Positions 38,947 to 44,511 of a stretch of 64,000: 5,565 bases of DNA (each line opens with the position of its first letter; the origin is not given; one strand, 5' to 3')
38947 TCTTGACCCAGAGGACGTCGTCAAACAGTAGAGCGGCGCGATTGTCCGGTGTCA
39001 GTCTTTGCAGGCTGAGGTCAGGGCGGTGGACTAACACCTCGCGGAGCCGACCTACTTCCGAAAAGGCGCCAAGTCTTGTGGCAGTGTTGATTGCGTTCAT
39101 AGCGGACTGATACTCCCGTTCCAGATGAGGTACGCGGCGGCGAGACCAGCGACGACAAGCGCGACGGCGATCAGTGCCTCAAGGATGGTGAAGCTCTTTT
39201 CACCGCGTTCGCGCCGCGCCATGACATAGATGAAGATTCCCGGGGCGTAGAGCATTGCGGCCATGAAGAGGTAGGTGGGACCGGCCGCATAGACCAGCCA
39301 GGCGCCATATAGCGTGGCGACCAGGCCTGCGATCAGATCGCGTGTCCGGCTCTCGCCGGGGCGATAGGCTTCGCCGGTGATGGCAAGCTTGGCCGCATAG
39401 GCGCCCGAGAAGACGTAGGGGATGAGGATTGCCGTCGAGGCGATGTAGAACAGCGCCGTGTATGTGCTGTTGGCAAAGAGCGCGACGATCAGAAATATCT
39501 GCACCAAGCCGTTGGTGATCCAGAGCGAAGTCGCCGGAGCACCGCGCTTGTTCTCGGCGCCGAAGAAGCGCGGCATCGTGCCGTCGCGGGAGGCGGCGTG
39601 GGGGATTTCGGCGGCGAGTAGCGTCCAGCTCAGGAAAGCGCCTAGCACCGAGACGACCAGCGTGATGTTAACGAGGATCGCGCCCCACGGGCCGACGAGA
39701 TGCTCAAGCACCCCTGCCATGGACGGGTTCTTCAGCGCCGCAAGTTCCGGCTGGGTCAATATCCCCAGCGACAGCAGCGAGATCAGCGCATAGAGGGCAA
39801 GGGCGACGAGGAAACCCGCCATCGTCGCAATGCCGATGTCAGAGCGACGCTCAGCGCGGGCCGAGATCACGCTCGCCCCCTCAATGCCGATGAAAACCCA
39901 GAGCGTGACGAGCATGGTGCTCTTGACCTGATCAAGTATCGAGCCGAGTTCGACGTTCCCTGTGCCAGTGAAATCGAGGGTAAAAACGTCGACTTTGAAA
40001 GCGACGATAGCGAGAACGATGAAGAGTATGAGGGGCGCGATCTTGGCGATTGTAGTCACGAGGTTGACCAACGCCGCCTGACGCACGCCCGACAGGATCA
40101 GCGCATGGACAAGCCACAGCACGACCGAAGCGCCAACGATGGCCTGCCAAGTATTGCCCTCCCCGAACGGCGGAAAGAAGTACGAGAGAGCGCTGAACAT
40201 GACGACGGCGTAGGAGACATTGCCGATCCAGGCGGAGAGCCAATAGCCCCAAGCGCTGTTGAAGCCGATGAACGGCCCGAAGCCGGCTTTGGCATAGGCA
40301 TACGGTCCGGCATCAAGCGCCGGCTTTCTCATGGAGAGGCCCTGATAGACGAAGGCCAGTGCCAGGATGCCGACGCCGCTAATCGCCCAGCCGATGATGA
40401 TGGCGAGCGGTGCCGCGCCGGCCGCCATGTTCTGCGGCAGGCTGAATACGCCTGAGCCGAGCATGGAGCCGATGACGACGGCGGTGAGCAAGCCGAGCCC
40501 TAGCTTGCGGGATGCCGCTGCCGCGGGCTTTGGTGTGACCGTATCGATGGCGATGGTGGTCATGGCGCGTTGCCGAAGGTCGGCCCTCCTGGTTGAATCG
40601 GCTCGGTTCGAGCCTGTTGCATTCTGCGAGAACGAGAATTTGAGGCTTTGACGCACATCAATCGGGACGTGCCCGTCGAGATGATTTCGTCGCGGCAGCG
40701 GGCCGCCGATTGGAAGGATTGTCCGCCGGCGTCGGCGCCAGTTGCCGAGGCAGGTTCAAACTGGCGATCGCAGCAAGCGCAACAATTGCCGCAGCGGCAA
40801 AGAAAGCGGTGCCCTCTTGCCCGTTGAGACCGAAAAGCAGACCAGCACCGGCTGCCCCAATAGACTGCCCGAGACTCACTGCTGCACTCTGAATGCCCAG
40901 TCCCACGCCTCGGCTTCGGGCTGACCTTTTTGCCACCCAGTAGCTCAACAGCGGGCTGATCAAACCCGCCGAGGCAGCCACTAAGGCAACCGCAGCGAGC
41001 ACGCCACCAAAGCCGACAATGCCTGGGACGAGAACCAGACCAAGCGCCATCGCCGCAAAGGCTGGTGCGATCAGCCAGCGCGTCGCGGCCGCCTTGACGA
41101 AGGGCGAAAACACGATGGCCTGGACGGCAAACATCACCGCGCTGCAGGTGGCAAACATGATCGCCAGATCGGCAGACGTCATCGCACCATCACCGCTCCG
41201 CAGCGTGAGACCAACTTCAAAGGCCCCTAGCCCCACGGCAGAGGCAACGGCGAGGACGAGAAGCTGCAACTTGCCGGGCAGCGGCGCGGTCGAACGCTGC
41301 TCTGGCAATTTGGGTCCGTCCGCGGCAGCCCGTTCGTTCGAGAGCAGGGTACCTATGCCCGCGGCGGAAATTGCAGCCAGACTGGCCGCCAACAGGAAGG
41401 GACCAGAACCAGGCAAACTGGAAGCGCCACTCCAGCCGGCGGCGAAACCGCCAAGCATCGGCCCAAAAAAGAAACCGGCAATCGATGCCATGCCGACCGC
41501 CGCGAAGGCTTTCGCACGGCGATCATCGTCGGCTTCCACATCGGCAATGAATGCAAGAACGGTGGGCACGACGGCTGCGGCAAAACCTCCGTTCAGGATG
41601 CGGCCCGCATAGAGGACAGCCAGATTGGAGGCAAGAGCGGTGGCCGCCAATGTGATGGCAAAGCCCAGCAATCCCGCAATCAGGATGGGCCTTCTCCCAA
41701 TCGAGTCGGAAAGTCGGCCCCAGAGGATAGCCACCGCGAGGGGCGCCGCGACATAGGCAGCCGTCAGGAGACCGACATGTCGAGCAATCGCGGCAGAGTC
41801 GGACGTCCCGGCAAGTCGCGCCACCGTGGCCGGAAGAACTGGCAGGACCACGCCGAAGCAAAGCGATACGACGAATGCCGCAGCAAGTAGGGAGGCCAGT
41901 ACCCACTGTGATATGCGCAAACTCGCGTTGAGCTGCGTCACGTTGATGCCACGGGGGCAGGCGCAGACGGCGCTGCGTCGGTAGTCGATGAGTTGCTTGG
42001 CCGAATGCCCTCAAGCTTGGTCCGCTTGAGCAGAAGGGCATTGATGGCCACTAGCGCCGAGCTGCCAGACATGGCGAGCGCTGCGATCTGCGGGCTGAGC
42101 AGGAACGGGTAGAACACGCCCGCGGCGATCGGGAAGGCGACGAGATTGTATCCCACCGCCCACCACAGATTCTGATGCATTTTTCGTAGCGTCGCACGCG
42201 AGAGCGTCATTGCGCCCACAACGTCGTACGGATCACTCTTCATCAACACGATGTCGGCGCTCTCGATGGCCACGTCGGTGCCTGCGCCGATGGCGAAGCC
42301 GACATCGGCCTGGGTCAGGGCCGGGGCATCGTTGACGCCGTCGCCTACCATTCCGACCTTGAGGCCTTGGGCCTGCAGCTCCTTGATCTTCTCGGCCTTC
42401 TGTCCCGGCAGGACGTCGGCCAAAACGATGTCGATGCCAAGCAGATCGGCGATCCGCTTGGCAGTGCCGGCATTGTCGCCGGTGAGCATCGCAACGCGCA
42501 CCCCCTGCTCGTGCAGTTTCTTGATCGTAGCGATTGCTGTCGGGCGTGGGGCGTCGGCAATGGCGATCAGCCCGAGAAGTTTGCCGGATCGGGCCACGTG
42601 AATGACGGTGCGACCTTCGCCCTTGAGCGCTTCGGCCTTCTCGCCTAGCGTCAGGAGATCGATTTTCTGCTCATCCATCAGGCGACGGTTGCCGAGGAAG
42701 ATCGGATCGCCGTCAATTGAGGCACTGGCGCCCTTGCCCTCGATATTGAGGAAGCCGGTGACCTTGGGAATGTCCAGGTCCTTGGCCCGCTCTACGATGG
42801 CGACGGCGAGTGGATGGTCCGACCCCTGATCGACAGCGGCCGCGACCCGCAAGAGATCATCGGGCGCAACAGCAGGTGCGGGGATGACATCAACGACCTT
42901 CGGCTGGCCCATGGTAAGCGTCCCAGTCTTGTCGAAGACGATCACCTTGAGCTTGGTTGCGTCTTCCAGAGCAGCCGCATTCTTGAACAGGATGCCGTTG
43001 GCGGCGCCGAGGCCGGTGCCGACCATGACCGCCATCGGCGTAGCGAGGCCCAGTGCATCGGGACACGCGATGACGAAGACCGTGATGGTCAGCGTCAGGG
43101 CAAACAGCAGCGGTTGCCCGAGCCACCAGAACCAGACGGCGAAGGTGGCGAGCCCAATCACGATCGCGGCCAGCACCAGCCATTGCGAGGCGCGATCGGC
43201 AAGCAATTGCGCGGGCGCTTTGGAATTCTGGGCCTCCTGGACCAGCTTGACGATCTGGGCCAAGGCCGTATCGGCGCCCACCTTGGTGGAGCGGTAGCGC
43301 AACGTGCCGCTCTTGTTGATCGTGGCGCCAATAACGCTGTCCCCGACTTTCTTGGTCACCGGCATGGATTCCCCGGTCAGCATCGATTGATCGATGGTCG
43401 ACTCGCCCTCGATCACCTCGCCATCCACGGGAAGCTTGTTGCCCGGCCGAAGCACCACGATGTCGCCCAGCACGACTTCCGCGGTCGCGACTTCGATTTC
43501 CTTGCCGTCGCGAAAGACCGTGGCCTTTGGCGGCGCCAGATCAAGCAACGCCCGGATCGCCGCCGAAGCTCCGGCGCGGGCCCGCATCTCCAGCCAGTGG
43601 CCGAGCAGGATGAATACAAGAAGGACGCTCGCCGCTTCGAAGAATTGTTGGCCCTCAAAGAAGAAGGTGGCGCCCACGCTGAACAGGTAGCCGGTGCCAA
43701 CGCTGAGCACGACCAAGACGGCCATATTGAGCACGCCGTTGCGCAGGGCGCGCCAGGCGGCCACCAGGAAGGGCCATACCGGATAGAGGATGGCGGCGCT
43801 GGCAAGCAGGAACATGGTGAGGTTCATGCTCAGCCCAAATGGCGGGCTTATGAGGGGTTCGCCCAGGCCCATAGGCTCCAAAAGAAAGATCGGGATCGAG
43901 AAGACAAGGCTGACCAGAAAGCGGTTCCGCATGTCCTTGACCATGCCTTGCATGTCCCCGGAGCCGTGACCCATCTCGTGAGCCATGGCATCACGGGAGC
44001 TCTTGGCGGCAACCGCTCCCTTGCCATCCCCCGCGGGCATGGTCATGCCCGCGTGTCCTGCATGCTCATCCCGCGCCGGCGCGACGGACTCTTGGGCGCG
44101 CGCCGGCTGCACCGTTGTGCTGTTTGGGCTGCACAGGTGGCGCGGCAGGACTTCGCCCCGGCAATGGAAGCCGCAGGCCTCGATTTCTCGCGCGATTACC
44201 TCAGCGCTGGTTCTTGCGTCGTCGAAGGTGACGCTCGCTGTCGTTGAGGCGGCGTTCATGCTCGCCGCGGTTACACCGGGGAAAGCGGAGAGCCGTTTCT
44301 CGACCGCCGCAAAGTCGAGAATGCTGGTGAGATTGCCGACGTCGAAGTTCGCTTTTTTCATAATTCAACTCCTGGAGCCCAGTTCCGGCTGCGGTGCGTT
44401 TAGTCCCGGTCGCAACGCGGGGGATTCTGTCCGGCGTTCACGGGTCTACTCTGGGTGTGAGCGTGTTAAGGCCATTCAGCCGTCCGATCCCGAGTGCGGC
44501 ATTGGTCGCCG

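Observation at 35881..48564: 12.7-kb co-directional gene chain linking copper detoxification to an archaeal-type GAPDH and the arginine deiminase pathway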

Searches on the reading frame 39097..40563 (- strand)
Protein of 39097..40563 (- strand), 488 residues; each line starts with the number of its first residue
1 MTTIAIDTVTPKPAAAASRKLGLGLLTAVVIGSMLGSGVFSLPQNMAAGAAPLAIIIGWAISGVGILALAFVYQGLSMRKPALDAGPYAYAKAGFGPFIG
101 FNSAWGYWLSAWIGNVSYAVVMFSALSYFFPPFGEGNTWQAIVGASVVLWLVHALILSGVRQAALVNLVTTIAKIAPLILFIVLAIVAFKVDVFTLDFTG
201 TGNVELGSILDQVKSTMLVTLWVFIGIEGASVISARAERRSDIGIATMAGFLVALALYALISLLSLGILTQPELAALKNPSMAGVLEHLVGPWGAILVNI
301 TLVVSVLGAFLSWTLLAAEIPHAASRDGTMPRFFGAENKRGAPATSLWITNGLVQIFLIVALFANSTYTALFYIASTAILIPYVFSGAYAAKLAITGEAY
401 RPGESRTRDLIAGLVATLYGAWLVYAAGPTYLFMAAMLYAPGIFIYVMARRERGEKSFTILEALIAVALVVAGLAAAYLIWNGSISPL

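Call 4: search_protein_families(library=pfam, proteins=[window:39097-40563:-])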
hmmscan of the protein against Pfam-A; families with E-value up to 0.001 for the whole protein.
window:39097-40563:- (488 aa): 2 families
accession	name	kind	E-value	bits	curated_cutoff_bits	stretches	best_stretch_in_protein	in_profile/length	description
PF13520.12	AA_permease_2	-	9.2e-68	229.5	27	1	26-434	6-397/427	Amino acid permease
PF00324.27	AA_permease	-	3.2e-20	72.7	24.6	1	30-440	6-425/470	Amino acid permease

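Call 6: search_protein_families(library=ncbifam, proteins=[window:39097-40563:-])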
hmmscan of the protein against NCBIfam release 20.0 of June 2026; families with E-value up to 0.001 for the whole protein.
window:39097-40563:- (488 aa): 16 families
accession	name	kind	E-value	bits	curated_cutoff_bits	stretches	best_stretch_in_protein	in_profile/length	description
TIGR03810.1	arg_ornith_anti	equivalog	1.6e-189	630.5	591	1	20-486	2-467/468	arginine-ornithine antiporter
TIGR00905.1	2A0302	subfamily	2e-180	600.6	409.05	1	16-486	4-472/473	basic amino acid/polyamine antiporter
NF040512.1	histam_anti_2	exception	1.9e-112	376.4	725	1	19-478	3-474/477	histidine-histamine antiporter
NF007929.0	PRK10644.1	equivalog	3.7e-57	194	574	1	14-453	3-431/445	arginine/agmatine antiporter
TIGR04298.1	his_histam_anti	equivalog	1.2e-39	136.7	750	1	20-438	1-416/429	histidine-histamine antiporter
NF007754.0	PRK10435.1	equivalog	2.6e-37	128.9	585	1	17-386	3-369/443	cadaverine/lysine antiporter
NF007938.0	PRK10655.1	equivalog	4.3e-35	121.7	409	1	16-450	3-428/438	putrescine-ornithine antiporter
TIGR00909.1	2A0306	subfamily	4.9e-29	101.5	556.8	1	18-385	2-365/429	amino acid transporter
TIGR04299.1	antiport_PotE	equivalog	6.7e-27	94.7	560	1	18-446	3-422/430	putrescine-ornithine antiporter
NF053761.1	BrChAATpBcaP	equivalog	2.2e-18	66.6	690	1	18-356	21-363/460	branched-chain amino acid transporter BcaP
NF008245.0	PRK11021.1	equivalog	1.4e-13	50.7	284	1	22-393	13-366/419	L-methionine/branched-chain amino acid transporter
TIGR00913.1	2A0310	subfamily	1.2e-09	37.5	578.7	1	26-383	9-380/480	amino acid permease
NF040513.1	antiport_TyrP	equivalog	7.5e-09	34.8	630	1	26-381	8-368/465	tyrosine-tyramine antiporter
TIGR00906.1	2A0303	subfamily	1.3e-07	30.4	681.7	1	20-383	32-416/602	cationic amino acid transport permease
NF053774.1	TmaoPremMsil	equivalog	2.3e-07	29.8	690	1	141-369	146-382/520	trimethylamine N-oxide permease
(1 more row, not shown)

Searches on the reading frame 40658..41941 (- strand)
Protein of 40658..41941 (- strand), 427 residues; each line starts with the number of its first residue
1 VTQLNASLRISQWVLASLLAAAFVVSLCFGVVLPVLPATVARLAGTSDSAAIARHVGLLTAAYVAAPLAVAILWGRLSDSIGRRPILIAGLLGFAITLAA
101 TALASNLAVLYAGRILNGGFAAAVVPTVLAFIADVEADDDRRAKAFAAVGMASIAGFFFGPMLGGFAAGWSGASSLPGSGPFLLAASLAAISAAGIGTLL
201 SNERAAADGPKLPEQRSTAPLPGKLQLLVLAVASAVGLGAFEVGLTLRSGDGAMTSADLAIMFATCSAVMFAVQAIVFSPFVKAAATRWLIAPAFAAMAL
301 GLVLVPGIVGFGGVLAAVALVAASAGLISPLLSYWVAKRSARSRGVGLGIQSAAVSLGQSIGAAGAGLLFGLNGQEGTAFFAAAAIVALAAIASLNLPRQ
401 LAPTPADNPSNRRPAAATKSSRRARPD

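Call 4: search_protein_families(library=pfam, proteins=[window:40658-41941:-])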
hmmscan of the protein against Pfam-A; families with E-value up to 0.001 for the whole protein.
window:40658-41941:- (427 aa): 1 family
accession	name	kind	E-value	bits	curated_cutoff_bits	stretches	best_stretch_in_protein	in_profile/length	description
PF07690.21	MFS_1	-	1.9e-34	119.6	33.4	2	18-338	1-321/347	Major Facilitator Superfamily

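Call 6: search_protein_families(library=ncbifam, proteins=[window:40658-41941:-])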
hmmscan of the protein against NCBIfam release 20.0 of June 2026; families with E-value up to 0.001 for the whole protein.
window:40658-41941:- (427 aa): 38 families (the best 25 are shown)
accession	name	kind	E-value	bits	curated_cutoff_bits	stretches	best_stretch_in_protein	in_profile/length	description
NF012174.0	tet_MFS_A_B_C_D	equivalog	8e-23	80.9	475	1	19-389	8-377/382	Tet(A)/Tet(B)/Tet(C) family tetracycline efflux MFS transporter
TIGR00880.1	2_A_01_02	superfamily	5.8e-20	71.8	131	1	57-193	1-131/141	multidrug resistance protein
NF012191.0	tet_MFS_C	exception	3.9e-19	68.8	850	1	17-202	9-182/396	tetracycline efflux MFS transporter Tet(C)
NF012187.0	tet_MFS_E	exception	1.4e-18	67.2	820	1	19-191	9-170/405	tetracycline efflux MFS transporter Tet(E)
NF012193.0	tet_MFS_A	exception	6.1e-18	65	840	1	18-200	9-179/394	tetracycline efflux MFS transporter Tet(A)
NF045488.1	tet_MFS_62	exception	1.1e-17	64.2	775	1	15-211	4-189/385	tetracycline efflux MFS transporter Tet(62)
NF012207.0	tet_MFS_H_J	exception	5.8e-17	61.8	700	1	23-171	13-156/392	Tet(H)/Tet(J) family tetracycline efflux MFS transporter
NF012177.1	tet_MFS_42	exception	6e-17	62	850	1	24-171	8-151/411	tetracycline efflux MFS transporter Tet(42)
NF045684.1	tet_MFS_65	exception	1.5e-16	60.6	800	1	19-392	2-373/383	tetracycline efflux MFS transporter Tet(65)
NF012194.0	tet_MFS_J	exception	3.4e-16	59.2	870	1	22-171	12-156/398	tetracycline efflux MFS transporter Tet(J)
NF012190.1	tet_MFS_B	exception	6.1e-16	58.4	850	1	23-189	13-168/400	tetracycline efflux MFS transporter Tet(B)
NF012195.0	tet_MFS_H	exception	6.6e-16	58.4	840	1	23-171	13-156/392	tetracycline efflux MFS transporter Tet(H)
NF012192.0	tet_MFS_G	exception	4.7e-15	55.5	800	1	25-188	15-167/391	tetracycline efflux MFS transporter Tet(G)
NF045486.1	tet_MFS_30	exception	1.7e-14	53.9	730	1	17-194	7-173/392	tetracycline efflux MFS transporter Tet(30)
NF012188.1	tet_MFS_Y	exception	3.8e-14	52.6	820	1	17-201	4-180/391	tetracycline efflux MFS transporter Tet(Y)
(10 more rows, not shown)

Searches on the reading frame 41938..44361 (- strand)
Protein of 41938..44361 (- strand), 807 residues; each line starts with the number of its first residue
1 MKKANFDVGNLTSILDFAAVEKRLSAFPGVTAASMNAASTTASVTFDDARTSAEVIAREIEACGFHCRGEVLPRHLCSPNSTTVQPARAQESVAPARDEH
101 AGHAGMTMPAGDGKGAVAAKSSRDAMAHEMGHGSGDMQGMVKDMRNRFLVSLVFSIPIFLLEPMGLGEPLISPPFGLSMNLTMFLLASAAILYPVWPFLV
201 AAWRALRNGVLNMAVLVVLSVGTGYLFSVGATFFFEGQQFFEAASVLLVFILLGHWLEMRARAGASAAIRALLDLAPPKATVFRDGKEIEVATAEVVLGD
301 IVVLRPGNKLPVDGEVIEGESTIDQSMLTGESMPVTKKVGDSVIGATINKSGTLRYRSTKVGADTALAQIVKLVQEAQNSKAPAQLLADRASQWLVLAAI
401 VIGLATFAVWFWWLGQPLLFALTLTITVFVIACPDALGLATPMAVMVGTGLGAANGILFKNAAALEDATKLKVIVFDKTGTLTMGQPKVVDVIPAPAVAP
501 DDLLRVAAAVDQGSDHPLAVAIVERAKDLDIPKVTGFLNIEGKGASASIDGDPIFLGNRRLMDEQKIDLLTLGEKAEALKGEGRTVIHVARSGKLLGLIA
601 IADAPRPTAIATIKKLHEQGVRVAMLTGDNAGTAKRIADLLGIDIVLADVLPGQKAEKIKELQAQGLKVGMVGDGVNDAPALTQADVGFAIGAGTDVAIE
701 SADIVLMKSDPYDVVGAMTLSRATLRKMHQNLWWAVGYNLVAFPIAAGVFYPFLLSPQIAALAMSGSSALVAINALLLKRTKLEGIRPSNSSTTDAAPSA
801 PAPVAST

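Call 4: search_protein_families(library=pfam, proteins=[window:41938-44361:-])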
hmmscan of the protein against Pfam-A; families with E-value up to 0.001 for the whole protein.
window:41938-44361:- (807 aa): 5 families
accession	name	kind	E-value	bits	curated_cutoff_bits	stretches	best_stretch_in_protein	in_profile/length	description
PF00122.25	E1-E2_ATPase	-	9.6e-58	195.1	28.1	1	275-453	2-179/181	E1-E2 ATPase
PF00702.32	Hydrolase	-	9.1e-38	131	26.4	1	472-686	2-191/191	haloacid dehalogenase-like hydrolase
PF00403.32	HMA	-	5e-08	33.7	24.8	1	19-66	15-62/62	Heavy-metal-associated domain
PF08282.18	Hydrolase_3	-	1.1e-05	25.7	20.9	0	660-710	197-247/255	haloacid dehalogenase-like hydrolase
PF12710.13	HAD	-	3.7e-05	24.7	27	1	605-682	86-188/189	haloacid dehalogenase-like hydrolase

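Call 6: search_protein_families(library=ncbifam, proteins=[window:41938-44361:-])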
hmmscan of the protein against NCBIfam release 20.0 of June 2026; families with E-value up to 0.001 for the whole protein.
window:41938-44361:- (807 aa): 27 families (the best 25 are shown)
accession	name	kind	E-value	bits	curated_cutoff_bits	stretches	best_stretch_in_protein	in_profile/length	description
TIGR01525.1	ATPase-IB_hvy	subfamily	3.4e-184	613.8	346.25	1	213-778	1-560/560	heavy metal translocating P-type ATPase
TIGR01511.1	ATPase-IB1_Cu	subfamily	6e-182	606.3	397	1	196-779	3-542/542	copper-translocating P-type ATPase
NF007952.0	PRK10671.1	equivalog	2e-166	555.6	1316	1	139-781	184-834/838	copper-exporting P-type ATPase CopA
TIGR01512.1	ATPase-IB2_Cd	subfamily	4.4e-125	418.2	313.5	2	238-560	16-305/494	cadmium family heavy metal-translocating P-type ATPase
NF008262.1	PRK11033.1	equivalog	6.7e-110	368.7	1005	1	190-781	154-730/731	zinc/cadmium/mercury/lead-transporting ATPase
NF033775.1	P_type_ZntA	exception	1.9e-100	337.2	1240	1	189-781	158-731/732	Zn(II)/Cd(II)/Pb(II) translocating P-type ATPase ZntA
TIGR01494.1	ATPase_P-type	subfamily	5.1e-96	322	62.3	1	247-764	2-478/478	HAD-IC family P-type ATPase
TIGR01647.1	ATPase-IIIA_H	equivalog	3.2e-65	220.7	615.5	3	246-530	60-347/755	plasma-membrane proton-efflux P-type ATPase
TIGR01497.1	kdpB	equivalog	2.9e-52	177.7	527.9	1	281-725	109-567/675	potassium-transporting ATPase subunit KdpB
NF010609.0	PRK14010.1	equivalog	6e-44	150.3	1323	1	259-725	88-562/673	K(+)-transporting ATPase subunit B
TIGR01517.1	ATPase-IIB_Ca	equivalog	1e-42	146.3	507.05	2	279-505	157-394/882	calcium-translocating P-type ATPase, PMCA-type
TIGR01522.1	ATPase-IIA2_Ca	equivalog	4e-42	144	798.3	3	266-491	105-339/854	calcium-transporting P-type ATPase, PMR1-type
TIGR01116.1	ATPase-IIA1_Ca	equivalog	1.8e-40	138.8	703.4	2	595-736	457-613/799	calcium-translocating P-type ATPase, SERCA-type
TIGR01106.1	ATPase-IIC_X-K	subfamily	2.3e-34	118.4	946.1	3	256-487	119-360/997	Na,H/K antiporter P-type ATPase subunit alpha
TIGR01657.1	P-ATPase-V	hypoth_equivalog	1.3e-33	115.7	618.25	3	239-338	191-291/1055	ATP13A2 family polyamine export P-type ATPase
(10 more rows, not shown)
